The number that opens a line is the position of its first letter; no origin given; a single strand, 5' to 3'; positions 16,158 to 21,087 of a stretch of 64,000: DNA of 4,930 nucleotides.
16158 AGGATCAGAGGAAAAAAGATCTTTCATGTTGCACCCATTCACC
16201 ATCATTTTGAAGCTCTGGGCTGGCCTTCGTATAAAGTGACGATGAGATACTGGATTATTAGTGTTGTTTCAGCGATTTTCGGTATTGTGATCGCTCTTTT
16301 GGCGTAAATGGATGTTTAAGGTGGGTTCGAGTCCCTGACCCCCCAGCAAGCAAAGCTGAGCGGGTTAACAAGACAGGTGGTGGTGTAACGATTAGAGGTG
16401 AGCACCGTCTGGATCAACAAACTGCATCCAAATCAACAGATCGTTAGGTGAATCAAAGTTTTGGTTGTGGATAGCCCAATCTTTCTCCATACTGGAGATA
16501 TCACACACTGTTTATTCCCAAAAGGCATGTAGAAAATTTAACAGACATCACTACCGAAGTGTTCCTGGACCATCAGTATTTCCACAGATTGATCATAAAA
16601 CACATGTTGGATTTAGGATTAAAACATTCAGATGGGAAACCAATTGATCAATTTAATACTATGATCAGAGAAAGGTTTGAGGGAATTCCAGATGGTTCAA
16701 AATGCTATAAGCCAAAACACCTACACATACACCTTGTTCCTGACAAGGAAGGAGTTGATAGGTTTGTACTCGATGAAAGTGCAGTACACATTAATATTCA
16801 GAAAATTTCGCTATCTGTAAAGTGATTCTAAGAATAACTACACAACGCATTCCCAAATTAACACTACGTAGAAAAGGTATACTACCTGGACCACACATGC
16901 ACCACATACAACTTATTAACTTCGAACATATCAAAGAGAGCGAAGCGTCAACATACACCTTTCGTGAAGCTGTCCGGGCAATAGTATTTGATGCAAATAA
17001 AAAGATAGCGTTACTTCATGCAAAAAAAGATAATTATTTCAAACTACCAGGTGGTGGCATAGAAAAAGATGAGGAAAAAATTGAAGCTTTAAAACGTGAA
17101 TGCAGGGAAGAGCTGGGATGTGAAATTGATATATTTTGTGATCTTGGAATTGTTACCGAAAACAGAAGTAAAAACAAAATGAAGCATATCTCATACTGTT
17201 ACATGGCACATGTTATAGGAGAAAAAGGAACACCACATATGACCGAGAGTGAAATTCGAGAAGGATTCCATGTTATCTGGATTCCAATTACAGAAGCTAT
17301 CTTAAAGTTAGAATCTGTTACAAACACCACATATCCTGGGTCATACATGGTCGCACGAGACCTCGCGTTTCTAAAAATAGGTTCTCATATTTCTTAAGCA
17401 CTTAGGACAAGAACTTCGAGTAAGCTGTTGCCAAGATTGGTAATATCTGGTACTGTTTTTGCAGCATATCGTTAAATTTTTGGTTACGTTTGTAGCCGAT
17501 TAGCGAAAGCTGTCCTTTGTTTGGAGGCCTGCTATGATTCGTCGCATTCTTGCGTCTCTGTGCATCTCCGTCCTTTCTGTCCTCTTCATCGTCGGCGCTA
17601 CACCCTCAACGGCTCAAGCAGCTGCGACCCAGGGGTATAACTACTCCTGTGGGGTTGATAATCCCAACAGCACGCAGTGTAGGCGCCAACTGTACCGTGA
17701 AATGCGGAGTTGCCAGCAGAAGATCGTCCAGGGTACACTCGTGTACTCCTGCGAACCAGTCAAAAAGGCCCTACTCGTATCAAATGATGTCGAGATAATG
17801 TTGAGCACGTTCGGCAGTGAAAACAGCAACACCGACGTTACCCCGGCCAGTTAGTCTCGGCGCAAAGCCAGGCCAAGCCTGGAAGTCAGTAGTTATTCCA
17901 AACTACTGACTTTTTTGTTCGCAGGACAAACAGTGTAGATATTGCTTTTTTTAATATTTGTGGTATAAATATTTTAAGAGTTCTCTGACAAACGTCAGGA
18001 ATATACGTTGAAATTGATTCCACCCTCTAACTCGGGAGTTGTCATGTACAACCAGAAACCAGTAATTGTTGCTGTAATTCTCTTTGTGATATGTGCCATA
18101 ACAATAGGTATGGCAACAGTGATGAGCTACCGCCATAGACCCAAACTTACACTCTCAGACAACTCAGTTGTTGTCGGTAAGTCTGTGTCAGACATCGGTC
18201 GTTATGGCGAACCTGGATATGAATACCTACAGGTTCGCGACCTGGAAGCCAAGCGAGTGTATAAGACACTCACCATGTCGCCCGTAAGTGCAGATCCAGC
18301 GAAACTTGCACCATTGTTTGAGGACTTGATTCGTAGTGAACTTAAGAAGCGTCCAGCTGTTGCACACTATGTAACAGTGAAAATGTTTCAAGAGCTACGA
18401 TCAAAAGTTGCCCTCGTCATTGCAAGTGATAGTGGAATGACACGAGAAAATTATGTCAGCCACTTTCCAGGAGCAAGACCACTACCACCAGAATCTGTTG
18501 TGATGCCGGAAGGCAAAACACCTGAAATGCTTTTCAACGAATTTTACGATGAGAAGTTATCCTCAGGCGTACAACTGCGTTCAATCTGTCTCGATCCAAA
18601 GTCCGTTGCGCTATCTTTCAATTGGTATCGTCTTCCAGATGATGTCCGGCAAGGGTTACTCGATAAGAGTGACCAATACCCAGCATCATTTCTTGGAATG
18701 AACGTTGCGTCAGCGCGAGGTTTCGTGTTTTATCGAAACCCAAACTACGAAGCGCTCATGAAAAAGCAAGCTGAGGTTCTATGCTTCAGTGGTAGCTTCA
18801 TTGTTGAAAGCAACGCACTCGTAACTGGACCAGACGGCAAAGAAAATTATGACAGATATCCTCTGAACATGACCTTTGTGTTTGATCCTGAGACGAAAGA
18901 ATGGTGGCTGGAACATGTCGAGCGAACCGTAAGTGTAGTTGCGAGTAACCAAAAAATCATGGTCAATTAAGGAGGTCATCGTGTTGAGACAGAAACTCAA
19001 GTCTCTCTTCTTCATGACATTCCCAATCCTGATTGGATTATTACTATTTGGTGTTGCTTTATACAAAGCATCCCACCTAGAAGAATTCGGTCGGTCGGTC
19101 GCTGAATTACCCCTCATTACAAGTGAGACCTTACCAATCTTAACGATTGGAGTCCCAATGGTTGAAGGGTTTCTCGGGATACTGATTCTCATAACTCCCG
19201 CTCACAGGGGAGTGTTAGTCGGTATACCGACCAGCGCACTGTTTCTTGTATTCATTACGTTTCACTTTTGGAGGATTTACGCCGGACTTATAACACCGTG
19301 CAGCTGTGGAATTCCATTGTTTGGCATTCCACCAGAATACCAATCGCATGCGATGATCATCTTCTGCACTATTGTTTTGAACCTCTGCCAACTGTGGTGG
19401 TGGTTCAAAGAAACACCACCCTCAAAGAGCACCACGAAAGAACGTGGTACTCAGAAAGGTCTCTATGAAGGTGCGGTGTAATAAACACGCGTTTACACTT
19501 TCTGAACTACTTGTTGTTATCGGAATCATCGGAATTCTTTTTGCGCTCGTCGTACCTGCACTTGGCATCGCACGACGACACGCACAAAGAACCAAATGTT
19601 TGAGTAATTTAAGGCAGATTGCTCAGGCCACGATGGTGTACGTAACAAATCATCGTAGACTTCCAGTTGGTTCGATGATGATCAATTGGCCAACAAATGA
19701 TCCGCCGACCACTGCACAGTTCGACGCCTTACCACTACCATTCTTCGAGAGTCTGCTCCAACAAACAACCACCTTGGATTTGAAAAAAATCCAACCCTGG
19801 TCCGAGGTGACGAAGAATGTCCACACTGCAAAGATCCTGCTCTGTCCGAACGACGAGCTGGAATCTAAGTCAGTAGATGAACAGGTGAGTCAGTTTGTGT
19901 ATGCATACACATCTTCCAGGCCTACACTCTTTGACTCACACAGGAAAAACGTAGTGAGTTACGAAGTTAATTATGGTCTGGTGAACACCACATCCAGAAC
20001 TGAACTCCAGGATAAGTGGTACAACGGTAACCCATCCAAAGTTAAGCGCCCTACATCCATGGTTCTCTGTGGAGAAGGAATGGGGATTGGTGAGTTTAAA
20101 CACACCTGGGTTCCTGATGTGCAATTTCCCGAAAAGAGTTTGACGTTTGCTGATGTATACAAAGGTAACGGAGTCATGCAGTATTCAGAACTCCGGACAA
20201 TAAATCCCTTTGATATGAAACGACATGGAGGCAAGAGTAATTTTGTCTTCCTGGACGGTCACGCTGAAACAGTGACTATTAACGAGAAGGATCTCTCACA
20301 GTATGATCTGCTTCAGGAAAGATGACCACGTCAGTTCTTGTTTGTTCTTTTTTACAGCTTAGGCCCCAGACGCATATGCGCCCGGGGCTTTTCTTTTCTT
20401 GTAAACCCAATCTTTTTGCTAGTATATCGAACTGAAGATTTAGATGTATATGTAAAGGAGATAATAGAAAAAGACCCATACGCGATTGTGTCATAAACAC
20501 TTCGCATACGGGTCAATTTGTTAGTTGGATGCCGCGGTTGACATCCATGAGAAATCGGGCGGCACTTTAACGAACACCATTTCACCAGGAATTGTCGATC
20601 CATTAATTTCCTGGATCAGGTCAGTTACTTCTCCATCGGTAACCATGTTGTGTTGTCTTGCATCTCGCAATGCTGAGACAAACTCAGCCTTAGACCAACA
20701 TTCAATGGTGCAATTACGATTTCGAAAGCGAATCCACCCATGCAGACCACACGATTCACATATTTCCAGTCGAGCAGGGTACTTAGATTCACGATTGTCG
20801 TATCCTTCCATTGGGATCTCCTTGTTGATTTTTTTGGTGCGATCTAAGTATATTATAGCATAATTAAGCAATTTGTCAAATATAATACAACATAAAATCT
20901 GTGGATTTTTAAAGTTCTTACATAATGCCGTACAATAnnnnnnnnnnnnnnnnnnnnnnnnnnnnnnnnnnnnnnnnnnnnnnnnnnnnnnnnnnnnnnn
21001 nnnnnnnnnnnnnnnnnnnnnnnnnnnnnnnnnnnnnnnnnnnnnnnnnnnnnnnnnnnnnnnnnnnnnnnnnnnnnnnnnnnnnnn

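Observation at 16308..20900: ~4.6-kb insertion splitting the dcw cluster between mraY and ftsW, carrying a PVC-type DUF1559 pseudopilin-like gene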

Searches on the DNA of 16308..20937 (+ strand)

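Call 75: search_dna_similar(query=window:16308-20937:+, collection=plasmids, mode=near)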
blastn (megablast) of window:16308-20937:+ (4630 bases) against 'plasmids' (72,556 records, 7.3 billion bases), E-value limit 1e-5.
No match.

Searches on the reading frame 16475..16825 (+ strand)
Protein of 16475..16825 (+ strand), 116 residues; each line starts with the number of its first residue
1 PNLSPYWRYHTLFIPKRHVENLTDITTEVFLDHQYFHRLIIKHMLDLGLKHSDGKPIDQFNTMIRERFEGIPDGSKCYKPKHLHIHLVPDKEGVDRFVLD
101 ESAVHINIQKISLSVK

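Call 32: search_protein_families(library=ncbifam, proteins=[window:16475-16825:+], max_evalue=0.01)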
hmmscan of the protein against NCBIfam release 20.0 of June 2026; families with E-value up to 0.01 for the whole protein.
window:16475-16825:+ (116 aa): 1 family
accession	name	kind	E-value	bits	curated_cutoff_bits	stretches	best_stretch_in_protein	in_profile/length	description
NF052622.1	ATPAdlTfActino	equivalog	8.5e-05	22.1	290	1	2-98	66-150/176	ATP adenylyltransferase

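Call 98: search_protein_families(library=padloc, proteins=[window:16475-16825:+], max_evalue=0.01)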
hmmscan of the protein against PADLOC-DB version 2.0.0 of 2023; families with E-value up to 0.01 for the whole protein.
window:16475-16825:+ (116 aa): 0 families

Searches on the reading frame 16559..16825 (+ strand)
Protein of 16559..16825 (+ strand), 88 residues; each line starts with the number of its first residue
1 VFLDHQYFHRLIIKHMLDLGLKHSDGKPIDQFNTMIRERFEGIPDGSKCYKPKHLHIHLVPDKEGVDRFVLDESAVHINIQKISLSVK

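Call 3: search_protein_families(library=pfam, proteins=[window:16559-16825:+], max_evalue=0.1)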
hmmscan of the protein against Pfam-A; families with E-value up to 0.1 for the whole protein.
window:16559-16825:+ (88 aa): 0 families

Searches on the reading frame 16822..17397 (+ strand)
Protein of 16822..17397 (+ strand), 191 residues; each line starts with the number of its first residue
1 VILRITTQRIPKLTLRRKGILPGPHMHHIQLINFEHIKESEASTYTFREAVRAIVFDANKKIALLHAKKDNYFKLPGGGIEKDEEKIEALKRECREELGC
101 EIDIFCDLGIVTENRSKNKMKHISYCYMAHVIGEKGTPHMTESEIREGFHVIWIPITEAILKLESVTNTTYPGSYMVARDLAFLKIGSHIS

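Call 3: search_protein_families(library=pfam, proteins=[window:16822-17397:+], max_evalue=0.1)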
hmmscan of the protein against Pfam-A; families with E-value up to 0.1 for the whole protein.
window:16822-17397:+ (191 aa): 3 families
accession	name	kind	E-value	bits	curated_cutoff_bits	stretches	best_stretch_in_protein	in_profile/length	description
PF00293.34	NUDIX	-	1e-13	51.9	21.1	1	47-162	2-122/134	NUDIX domain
PF22327.2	Nudt16-like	-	0.00029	21.3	27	1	59-105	21-68/161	U8 snoRNA-decapping enzyme-like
PF13869.12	NUDIX_2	-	0.0023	17.8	27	1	47-100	42-97/188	Nucleotide hydrolase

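Call 32: search_protein_families(library=ncbifam, proteins=[window:16897-17397:+], max_evalue=0.01)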
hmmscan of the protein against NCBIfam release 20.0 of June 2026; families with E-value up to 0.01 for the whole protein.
window:16897-17397:+ (166 aa): 13 families
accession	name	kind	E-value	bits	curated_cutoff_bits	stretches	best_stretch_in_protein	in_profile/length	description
NF001936.0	PRK00714.1-3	equivalog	7.6e-07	29.1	118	1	21-102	5-92/155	RNA pyrophosphohydrolase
NF006530.0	PRK08999.1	equivalog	8.2e-07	28.4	245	1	28-80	11-67/315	Nudix family hydrolase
NF052459.1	OxoGTPPhMutT1Mycb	equivalog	4.8e-06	25.9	475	1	32-140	15-115/292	8-oxo-(d)GTP phosphatase MutT1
NF001937.0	PRK00714.1-4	equivalog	8.6e-06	25.5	139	1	21-77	6-62/161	RNA pyrophosphohydrolase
NF001938.0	PRK00714.1-5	equivalog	9.3e-06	25.1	116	1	16-76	6-75/172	RNA pyrophosphohydrolase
NF008044.0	PRK10776.1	equivalog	4.1e-05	23.5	148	1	42-89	27-74/130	8-oxo-dGTP diphosphatase MutT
NF007834.0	PRK10546.1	equivalog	4.7e-05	23.2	156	1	41-113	25-93/135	pyrimidine (deoxy)nucleoside triphosphate diphosphatase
NF006961.0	PRK09438.1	equivalog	6.9e-05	22.3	103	1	20-144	5-139/151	dihydroneopterin triphosphate diphosphatase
NF012016.0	PRK15472.1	equivalog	9.9e-05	22.1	95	1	48-78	33-63/141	nucleoside triphosphatase NudI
TIGR02705.1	nudix_YtkD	equivalog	0.00033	20.2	154.4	1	35-85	34-84/156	RNA deprotection pyrophosphohydrolase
TIGR00586.1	mutt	equivalog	0.00051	20.1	97.9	1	45-81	31-67/129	8-oxo-dGTP diphosphatase MutT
NF001934.0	PRK00714.1-1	equivalog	0.0025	17.3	241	1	22-77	7-62/176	RNA pyrophosphohydrolase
NF001935.0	PRK00714.1-2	equivalog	0.0063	16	259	1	22-76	7-61/183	RNA pyrophosphohydrolase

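Call 83: list_cluster_members(proteins=[window:16897-17397:+, window:20521-20811:-, window:16604-16825:+, window:15237-16307:+, window:20944-22071:+, window:17534-17854:+, window:19014-19481:+, window:19465-20325:+, window:18044-18970:+, window:14891-15226:+])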
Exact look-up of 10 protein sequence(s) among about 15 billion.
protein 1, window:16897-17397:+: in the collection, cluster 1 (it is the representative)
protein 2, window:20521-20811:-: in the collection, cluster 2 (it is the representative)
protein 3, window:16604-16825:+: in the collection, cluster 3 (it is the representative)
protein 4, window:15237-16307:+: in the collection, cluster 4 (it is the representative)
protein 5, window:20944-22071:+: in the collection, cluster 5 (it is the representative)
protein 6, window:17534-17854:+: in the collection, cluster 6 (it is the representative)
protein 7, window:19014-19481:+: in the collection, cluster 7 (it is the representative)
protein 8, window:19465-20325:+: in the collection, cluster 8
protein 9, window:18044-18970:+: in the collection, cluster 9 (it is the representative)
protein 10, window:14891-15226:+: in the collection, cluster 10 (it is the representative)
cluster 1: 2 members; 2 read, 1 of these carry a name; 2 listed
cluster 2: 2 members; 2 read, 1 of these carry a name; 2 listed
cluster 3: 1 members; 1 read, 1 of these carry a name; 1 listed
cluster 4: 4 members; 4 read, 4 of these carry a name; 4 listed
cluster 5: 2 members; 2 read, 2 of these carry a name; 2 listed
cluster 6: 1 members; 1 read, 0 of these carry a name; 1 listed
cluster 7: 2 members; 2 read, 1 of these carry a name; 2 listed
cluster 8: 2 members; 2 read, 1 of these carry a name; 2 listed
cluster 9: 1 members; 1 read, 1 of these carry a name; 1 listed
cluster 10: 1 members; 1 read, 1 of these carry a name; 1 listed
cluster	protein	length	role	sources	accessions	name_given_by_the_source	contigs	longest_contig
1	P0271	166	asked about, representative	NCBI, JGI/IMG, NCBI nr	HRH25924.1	MAG TPA: NUDIX domain-containing protein [Candidatus Paceibacterota bacterium] | NUDIX domain-containing protein [Candidatus Paceibacterota bacterium]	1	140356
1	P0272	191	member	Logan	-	-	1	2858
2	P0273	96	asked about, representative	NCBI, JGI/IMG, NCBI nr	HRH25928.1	MAG TPA: hypothetical protein PLF31_00420 [Candidatus Paceibacterota bacterium] | hypothetical protein [Candidatus Paceibacterota bacterium]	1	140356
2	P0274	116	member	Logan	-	-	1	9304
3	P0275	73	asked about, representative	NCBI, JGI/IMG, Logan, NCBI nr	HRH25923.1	MAG TPA: hypothetical protein PLF31_00395 [Candidatus Paceibacterota bacterium] | hypothetical protein [Candidatus Paceibacterota bacterium]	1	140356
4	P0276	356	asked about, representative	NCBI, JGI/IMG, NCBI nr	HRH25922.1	MAG TPA: hypothetical protein PLF31_00390 [Candidatus Paceibacterota bacterium] | hypothetical protein [Candidatus Paceibacterota bacterium]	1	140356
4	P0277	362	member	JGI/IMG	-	phospho-N-acetylmuramoyl-pentapeptide-transferase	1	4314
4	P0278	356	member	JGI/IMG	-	phospho-N-acetylmuramoyl-pentapeptide-transferase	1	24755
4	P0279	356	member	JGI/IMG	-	phospho-N-acetylmuramoyl-pentapeptide-transferase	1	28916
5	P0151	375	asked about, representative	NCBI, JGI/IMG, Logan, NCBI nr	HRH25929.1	MAG TPA: FtsW/RodA/SpoVE family cell cycle protein [Candidatus Paceibacterota bacterium] | FtsW/RodA/SpoVE family cell cycle protein [Candidatus Paceibacterota bacterium]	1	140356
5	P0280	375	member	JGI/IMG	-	cell division protein FtsW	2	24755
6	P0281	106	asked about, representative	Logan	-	-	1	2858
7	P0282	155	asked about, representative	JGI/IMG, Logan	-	-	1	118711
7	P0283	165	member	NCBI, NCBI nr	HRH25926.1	MAG TPA: MauE/DoxX family redox-associated membrane protein [Candidatus Paceibacterota ... | MauE/DoxX family redox-associated membrane protein [Candidatus Paceibacterota bacterium]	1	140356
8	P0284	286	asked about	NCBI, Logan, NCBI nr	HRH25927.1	MAG TPA: prepilin-type N-terminal cleavage/methylation domain-containing protein ... | prepilin-type N-terminal cleavage/methylation domain-containing protein [Candidatus ...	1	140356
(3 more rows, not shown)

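Call 98: search_protein_families(library=padloc, proteins=[window:16897-17397:+], max_evalue=0.01)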
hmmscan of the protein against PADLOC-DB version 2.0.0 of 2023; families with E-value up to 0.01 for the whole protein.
window:16897-17397:+ (166 aa): 1 family
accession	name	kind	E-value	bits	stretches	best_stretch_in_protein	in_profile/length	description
PDLC04899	PDC-S07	-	3.5e-11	40.9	1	26-116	10-99/135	-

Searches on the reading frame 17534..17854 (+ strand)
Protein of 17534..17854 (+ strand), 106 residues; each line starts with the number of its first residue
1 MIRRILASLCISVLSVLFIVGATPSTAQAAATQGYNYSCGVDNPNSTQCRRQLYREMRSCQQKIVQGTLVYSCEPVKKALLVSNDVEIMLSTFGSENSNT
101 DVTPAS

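Call 3: search_protein_families(library=pfam, proteins=[window:17534-17854:+], max_evalue=0.1)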
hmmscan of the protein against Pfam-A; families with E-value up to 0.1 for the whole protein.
window:17534-17854:+ (106 aa): 2 families
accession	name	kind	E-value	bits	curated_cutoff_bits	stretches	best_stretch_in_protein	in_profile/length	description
PF08313.17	SCA7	-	0.024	14.9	23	1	34-59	16-41/68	SCA7, zinc-binding domain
PF09227.15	Bubble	-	0.082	13.7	23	0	30-68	19-57/64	Bubble protein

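Call 32: search_protein_families(library=ncbifam, proteins=[window:17534-17854:+], max_evalue=0.01)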
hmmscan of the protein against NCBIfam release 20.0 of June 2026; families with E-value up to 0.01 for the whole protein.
window:17534-17854:+ (106 aa): 0 families

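Call 96: find_related_loci(query=A3, collection=metagenome_contigs, flank=5000)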
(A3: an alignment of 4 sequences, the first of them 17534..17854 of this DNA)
Query A3 (106 aa) in metagenome_contigs; peptide patterns used: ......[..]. (x = any residue, [..] = any of these).
10 stretches matched a pattern, but none encodes a relative of the query by tblastn (E <= 1e-3).

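Call 98: search_protein_families(library=padloc, proteins=[window:17534-17854:+], max_evalue=0.01)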
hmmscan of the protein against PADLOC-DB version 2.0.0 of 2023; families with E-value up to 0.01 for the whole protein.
window:17534-17854:+ (106 aa): 0 families
